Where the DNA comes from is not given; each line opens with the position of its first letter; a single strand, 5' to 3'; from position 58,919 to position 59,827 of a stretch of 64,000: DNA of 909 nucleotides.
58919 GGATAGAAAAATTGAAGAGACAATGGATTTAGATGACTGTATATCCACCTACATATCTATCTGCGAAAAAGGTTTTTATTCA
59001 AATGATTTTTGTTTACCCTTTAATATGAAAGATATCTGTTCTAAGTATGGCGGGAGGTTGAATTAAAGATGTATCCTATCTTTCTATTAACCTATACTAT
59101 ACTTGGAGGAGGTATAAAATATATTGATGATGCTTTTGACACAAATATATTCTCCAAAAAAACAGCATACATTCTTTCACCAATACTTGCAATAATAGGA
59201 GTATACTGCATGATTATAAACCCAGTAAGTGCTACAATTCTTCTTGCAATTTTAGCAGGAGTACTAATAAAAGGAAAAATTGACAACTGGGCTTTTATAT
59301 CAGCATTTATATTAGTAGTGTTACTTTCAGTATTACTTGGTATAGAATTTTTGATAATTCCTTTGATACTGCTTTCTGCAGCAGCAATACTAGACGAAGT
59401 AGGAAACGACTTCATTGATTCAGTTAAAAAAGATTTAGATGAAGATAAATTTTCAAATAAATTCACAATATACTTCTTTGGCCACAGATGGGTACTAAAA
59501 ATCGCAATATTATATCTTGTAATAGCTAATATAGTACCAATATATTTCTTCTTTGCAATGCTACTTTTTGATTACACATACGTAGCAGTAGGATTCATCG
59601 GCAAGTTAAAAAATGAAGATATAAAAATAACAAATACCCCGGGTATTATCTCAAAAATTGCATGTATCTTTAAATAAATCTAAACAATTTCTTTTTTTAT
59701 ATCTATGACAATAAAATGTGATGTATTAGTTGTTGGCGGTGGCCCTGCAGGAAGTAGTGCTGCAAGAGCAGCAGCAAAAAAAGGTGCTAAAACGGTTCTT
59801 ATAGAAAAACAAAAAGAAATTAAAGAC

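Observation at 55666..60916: Class-B radical SAM locus with divergent tandem-Lrp regulator, small peptides, an Asp-rich membrane protein and a geranylgeranyl reductase: RiPP-like maturation or isoprenoid-lipid tailoring system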

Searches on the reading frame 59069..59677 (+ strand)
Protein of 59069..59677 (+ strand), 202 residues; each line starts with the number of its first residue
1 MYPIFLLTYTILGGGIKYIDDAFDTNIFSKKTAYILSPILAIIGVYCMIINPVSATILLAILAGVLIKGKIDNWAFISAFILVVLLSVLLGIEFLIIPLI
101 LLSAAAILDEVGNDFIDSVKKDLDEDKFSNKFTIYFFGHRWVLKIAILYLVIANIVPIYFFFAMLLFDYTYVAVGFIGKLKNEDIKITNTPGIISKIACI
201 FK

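Call 3: search_protein_families(library=pfam, proteins=[window:59069-59677:+], max_evalue=0.01)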
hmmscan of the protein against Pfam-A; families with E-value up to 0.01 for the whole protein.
window:59069-59677:+ (202 aa): 0 families

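Call 4: search_protein_families(library=ncbifam, proteins=[window:59069-59677:+], max_evalue=0.01)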
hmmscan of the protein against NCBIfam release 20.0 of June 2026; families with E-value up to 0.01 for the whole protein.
window:59069-59677:+ (202 aa): 0 families

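Call 33: find_homologous_proteins(query=window:59069-59677:+, max_evalue=0.001)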
Query window:59069-59677:+ (202 aa): 179 proteins with E <= 0.001 among 1483 candidates; the best 120 are listed.
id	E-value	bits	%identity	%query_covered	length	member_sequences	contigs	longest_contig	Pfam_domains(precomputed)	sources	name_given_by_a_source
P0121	3.3e-115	401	95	100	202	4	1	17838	-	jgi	-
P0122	6.7e-105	367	88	100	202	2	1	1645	-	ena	-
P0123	1.4e-95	337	79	100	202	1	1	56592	-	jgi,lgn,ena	-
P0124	3.3e-85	303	71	100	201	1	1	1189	-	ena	-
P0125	5.4e-84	299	67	100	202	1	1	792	-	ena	-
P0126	6.0e-70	253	62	98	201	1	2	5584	-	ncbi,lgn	-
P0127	3.3e-69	251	60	98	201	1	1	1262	-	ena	-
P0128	1.7e-68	248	62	98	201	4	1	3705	-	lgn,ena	-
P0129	8.2e-68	246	60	98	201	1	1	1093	-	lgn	-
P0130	1.0e-67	246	61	98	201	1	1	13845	-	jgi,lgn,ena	-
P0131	1.8e-67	245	60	98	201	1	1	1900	-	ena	-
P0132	1.9e-67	245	62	98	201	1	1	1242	-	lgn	-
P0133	2.0e-67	245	61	98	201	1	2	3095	-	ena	-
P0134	2.3e-67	245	60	98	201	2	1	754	-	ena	-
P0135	3.5e-67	244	61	98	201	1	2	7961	-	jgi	-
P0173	2.1e-57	212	55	98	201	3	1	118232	-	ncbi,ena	-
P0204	1.5e-49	186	48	95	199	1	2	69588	-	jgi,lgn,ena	-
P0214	1.0e-48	184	51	89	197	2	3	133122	-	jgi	jgi:ABC-type multidrug transport system permease subunit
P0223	5.2e-48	181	53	88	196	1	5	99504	-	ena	-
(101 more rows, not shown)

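Call 36: search_solved_structures(query=A2, max_evalue=10)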
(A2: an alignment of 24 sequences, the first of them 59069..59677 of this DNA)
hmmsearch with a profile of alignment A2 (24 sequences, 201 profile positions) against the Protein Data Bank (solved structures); distinct sequences matched with E-value up to 10: 0.

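Call 51: predict_structure(alignment_id=A2)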
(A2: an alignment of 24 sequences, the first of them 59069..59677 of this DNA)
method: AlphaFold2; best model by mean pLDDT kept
length: 202 residues; sequences in the alignment: 24
mean_pLDDT: 87.8   pTM: 0.79
mean pLDDT of the five models: 87.8, 85.4, 85.1, 83.2, 79.5
residues with pLDDT >= 90: 134; 70-90: 48; 50-70: 17; < 50: 3
segments of 3 or more residues with pLDDT < 50: none
pLDDT, mean of each block of 10 residues (from residue 1): 83 93 89 94 94 95 87 86 93 95 96 90 91 90 97 96 94 87 63 53 45
secondary structure, 60 per line:
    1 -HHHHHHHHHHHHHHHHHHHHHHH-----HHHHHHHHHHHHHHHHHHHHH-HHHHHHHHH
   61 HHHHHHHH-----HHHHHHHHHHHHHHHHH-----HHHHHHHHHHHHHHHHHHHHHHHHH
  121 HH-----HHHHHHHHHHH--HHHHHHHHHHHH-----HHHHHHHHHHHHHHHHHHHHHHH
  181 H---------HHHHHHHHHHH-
elements in order: H2-24 H30-50 H52-68 H74-90 H96-122 H128-138 H141-152 H158-181 H191-201

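Call 53: search_protein_representatives(alignment_id=A2)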
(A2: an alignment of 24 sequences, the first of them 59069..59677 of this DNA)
Query: 24 sequences, 201 profile positions. Proteins with E-value up to 0.001 (for the whole library): 419; up to 1e-10: 202; up to 1e-30: 49. The best 150 are listed.
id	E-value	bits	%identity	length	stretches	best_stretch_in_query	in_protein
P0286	5.0e-80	283.9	-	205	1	1-184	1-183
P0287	6.2e-77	273.9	-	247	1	1-187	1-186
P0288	2.0e-76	272.2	-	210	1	1-182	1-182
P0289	1.8e-56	207.1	-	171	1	35-190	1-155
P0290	1.6e-53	197.5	-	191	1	2-181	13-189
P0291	5.9e-53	195.6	-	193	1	3-178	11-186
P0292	7.5e-51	188.7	-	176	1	1-180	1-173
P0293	7.9e-51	188.6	-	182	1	47-190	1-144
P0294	4.5e-48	179.6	-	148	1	27-149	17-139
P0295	6.7e-48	179.1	-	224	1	2-178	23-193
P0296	7.3e-48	178.9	-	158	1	44-199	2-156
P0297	1.1e-47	178.4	-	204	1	3-180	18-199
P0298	2.3e-46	174.1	-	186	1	3-180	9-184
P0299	1.9e-43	164.6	-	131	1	1-105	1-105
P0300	7.8e-42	159.3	-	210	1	4-182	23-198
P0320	2.3e-35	138.1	-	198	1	2-185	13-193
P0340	6.1e-30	120.4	-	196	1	1-182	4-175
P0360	4.7e-25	104.5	-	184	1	4-178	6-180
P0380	2.1e-22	95.8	-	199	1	3-191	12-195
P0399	1.5e-19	86.5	-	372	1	1-70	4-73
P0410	1.1e-18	83.7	-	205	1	1-184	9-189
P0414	2.6e-18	82.5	-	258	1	4-183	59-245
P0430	2.1e-16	76.2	-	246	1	5-181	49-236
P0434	1.3e-15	73.6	-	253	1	5-181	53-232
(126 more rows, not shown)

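Call 54: search_protein_families(library=pfam, proteins=[P0300, P0320, P0340, P0360, P0380, P0399, P0410, P0414, P0430, P0434], max_evalue=0.1)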
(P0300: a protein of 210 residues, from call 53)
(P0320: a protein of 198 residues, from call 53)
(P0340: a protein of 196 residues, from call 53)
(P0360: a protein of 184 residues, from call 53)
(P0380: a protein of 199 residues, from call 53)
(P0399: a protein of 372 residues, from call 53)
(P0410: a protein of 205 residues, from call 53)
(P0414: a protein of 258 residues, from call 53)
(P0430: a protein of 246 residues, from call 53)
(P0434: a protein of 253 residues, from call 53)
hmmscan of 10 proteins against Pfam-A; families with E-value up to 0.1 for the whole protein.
P0300 (210 aa): 0 families

P0320 (198 aa): 0 families

P0340 (196 aa): 0 families

P0360 (184 aa): 0 families

P0380 (199 aa): 0 families

P0399 (372 aa): 1 family
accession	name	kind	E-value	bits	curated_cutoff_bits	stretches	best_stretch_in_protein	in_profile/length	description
PF14296.11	O-ag_pol_Wzy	-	1e-05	24.9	26.6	1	100-205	174-279/468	O-antigen polysaccharide polymerase Wzy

P0410 (205 aa): 0 families

P0414 (258 aa): 0 families

P0430 (246 aa): 0 families

P0434 (253 aa): 1 family
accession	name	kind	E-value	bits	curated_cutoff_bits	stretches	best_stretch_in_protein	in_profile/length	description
PF07226.16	DUF1422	-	0.039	14.4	23.2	1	15-95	31-110/114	Protein of unknown function (DUF1422)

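Call 55: fold_search(model_id=the predicted structure, library=pdb)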
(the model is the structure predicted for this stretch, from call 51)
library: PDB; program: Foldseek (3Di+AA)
matches with E <= 10: 87; with E <= 0.001: 0
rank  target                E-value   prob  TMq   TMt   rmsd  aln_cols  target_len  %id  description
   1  9hcm                  1.0e+00  0.10  0.17  0.17  16.4       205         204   14  Crystal structure of human TRF1 TRFH domain in complex with compound 45 (released 2025-11-19)
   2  5zug_A                1.1e+00  0.14  0.22  0.24  15.9       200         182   15  Structure of the bacterial acetate channel SatP (released 2018-11-21)
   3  9llb_R                1.1e+00  0.13  0.21  0.18  16.9       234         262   12  DOI-NBOMe-bound Serotonin 2A (5-HT2A) receptor-Gq complex (released 2026-01-14)
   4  9hd3                  1.3e+00  0.10  0.18  0.18  16.6       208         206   11  Crystal structure of human TRF1 TRFH domain in complex with compound 27 (released 2025-11-19)
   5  8h0p_R                1.6e+00  0.08  0.18  0.15  17.8       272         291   14  Structure of the NMB30-NMBR and Gq complex (released 2023-08-09)
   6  9hcu                  1.6e+00  0.08  0.18  0.18  16.5       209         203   11  Crystal structure of human TRF1 TRFH domain in complex with compound 51 (released 2025-11-19)
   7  9hcn                  1.7e+00  0.08  0.18  0.17  16.5       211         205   12  Crystal structure of human TRF1 TRFH domain in complex with compound 46 (released 2025-11-19)
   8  9ij9_R                1.7e+00  0.04  0.14  0.11  22.4       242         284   13  A Cryo-EM structure of Bitter taste receptor TAS2R14 with Gi complex (released 2024-07-24)
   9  5ys8_A                2.1e+00  0.11  0.22  0.24  15.7       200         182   14  2.8 angstrom crystal structure of Succinate-Acetate Permease from Citrobacter koseri (released 2018-11-21)
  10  1i4t_B                2.1e+00  0.08  0.17  0.19  22.2       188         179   12  CRYSTAL STRUCTURE ANALYSIS OF RAC1-GMPPNP IN COMPLEX WITH ARFAPTIN (released 2001-05-16)
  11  9hfd                  2.1e+00  0.06  0.17  0.17  16.1       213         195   12  Crystal structure of human TRF1 TRFH domain in complex with compound 9 (released 2025-11-26)
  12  9hcq                  2.2e+00  0.09  0.19  0.19  17.0       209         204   11  Crystal structure of human TRF1 TRFH domain in complex with compound 47 (released 2025-11-19)
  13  5y78_A                2.5e+00  0.06  0.18  0.15  16.8       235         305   16  Crystal structure of the triose-phosphate/phosphate translocator in complex with inorganic phosphate (released 2017-10-04)
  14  8vy7_R                2.5e+00  0.06  0.17  0.13  22.1       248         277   13  CryoEM structure of Gi-coupled TAS2R14 with cholesterol and an intracellular tastant (released 2024-04-03)
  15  8rql_R                2.5e+00  0.04  0.15  0.12  21.8       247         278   13  TAS2R14 receptor bound to flufenamic acid and gustducin (released 2024-11-27)
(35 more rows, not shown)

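Call 89: search_protein_families(library=padloc, proteins=[window:59069-59677:+], max_evalue=0.01)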
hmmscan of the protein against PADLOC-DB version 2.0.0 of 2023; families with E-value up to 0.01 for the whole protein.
window:59069-59677:+ (202 aa): 0 families

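Call 100: find_encoding_contigs(protein=P0173, flank=8000, max_places=1)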
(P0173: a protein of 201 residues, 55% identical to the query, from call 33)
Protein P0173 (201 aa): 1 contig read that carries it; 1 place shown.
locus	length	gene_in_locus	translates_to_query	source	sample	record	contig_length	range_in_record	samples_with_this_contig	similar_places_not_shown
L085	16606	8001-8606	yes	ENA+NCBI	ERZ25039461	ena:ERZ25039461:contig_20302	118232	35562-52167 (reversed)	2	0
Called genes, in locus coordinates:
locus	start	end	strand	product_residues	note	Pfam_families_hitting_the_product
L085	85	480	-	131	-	PF01894:YjbQ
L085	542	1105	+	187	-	PF00702:Hydrolase, PF13419:HAD_2, PF13242:Hydrolase_like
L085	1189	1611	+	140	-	PF09754:PAC2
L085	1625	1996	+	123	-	PF09754:PAC2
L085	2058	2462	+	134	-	PF09719:C_GCAxxG_C_C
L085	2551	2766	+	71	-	-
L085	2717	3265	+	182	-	PF00112:Peptidase_C1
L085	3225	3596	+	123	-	-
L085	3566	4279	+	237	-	PF05048:NosD, PF13229:Beta_helix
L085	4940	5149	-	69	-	PF13404:HTH_AsnC-type, PF13412:HTH_24, PF01047:MarR (weak)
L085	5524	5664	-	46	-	PF13404:HTH_AsnC-type, PF13412:HTH_24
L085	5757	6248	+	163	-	-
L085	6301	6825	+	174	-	-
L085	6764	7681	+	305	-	PF04055:Radical_SAM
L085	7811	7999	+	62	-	-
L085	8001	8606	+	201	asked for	-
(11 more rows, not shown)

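Call 101: find_encoding_contigs(protein=P0214, flank=8000, max_places=1)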
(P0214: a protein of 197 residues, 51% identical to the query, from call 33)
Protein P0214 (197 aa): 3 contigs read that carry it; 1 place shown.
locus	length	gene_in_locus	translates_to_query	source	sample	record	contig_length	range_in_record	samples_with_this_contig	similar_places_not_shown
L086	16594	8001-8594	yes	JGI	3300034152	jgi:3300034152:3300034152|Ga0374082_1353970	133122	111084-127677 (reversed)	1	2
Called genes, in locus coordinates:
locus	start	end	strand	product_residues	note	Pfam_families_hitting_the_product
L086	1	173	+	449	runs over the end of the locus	PF08543:Phos_pyr_kin, PF10120:ThiN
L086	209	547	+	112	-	PF01918:Alba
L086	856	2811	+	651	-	PF16177:ACAS_N, PF00501:AMP-binding, PF13193:AMP-binding_C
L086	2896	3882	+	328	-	PF01595:CNNM, PF00571:CBS (weak)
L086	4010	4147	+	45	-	-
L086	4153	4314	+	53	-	-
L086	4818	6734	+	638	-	PF04055:Radical_SAM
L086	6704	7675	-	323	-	PF01047:MarR (faint), PF12802:MarR_2 (faint), PF12840:HTH_20 (faint), PF13404:HTH_AsnC-type, PF13412:HTH_24, PF13404:HTH_AsnC-type, PF13412:HTH_24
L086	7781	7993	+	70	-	-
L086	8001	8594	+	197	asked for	-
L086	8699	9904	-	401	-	PF01266:DAO (faint), PF01494:FAD_binding_3, PF12831:FAD_oxidored (weak), PF22578:GGR_cat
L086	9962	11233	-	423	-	PF08495:FIST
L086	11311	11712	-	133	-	-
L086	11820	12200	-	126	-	PF01597:GCV_H, PF00364:Biotin_lipoyl (weak)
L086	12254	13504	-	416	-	PF00919:UPF0004, PF04055:Radical_SAM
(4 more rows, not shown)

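Call 102: find_encoding_contigs(protein=P0223, flank=8000, max_places=1)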
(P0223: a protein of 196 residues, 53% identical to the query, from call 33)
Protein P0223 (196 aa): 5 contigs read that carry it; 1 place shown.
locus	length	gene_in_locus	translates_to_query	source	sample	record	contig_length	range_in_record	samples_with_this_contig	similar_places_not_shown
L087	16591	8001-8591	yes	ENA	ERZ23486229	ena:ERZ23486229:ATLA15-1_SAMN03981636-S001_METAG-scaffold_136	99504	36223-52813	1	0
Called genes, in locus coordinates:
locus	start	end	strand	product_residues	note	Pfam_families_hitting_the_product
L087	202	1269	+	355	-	PF04015:DUF362, PF12797:Fer4_2 (faint), PF13187:Fer4_9, PF00037:Fer4 (weak), PF13237:Fer4_10, PF14697:Fer4_21, PF12837:Fer4_6 (faint), PF12838:Fer4_7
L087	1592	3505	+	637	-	PF04055:Radical_SAM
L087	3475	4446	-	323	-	PF12802:MarR_2 (faint), PF12840:HTH_20 (faint), PF13404:HTH_AsnC-type, PF13412:HTH_24, PF22451:NirdL-like_HTH (faint), PF01047:MarR (weak), PF13404:HTH_AsnC-type, PF13412:HTH_24, +1 more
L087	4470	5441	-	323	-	PF13404:HTH_AsnC-type, PF13412:HTH_24, PF13404:HTH_AsnC-type, PF13412:HTH_24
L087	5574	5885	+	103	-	PF00535:Glycos_transf_2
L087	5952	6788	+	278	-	PF00535:Glycos_transf_2 (weak), PF01644:Chitin_synth_1, PF03142:Chitin_synth_2, PF13506:Glyco_transf_21, PF13641:Glyco_tranf_2_3, PF13632:Glyco_trans_2_3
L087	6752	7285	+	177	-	PF09721:Exosortase_EpsH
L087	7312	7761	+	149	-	-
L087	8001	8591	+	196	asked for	-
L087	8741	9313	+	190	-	-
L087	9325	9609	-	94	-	-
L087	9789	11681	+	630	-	-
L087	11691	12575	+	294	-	PF05048:NosD, PF13229:Beta_helix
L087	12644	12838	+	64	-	-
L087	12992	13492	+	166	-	-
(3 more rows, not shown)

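Call 103: find_encoding_contigs(protein=P0204, flank=8000, max_places=1)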
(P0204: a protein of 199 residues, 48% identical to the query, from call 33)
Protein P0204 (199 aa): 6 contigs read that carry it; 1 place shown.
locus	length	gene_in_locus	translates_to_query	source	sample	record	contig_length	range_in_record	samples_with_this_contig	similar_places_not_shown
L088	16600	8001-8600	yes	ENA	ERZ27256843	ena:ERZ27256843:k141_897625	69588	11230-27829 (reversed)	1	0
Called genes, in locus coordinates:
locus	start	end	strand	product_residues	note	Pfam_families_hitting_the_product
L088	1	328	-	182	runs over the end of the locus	PF05728:UPF0227, PF00561:Abhydrolase_1 (weak), PF12146:Hydrolase_4 (weak)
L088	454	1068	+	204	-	-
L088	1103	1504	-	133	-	PF01894:YjbQ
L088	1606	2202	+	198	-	PF00702:Hydrolase, PF12710:HAD (weak), PF13419:HAD_2, PF13242:Hydrolase_like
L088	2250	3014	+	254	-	PF09754:PAC2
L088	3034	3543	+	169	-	PF09719:C_GCAxxG_C_C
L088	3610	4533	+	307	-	PF02661:Fic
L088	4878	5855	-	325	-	PF01047:MarR (faint), PF13404:HTH_AsnC-type, PF13412:HTH_24, PF13545:HTH_Crp_2 (faint), PF12802:MarR_2 (faint), PF22451:NirdL-like_HTH (faint), PF13404:HTH_AsnC-type, PF13412:HTH_24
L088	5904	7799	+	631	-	PF04055:Radical_SAM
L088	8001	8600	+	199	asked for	-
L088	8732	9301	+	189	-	-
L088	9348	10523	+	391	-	PF00890:FAD_binding_2 (weak), PF01134:GIDA (weak), PF01266:DAO (faint), PF12831:FAD_oxidored (weak), PF01494:FAD_binding_3 (weak), PF22578:GGR_cat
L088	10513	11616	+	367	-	PF00890:FAD_binding_2 (weak), PF01266:DAO (faint), PF01494:FAD_binding_3, PF03486:HI0933_like, PF05834:Lycopene_cycl (faint), PF07992:Pyr_redox_2 (weak), PF12831:FAD_oxidored, PF13738:Pyr_redox_3 (weak)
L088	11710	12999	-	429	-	PF08495:FIST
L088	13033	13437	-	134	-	-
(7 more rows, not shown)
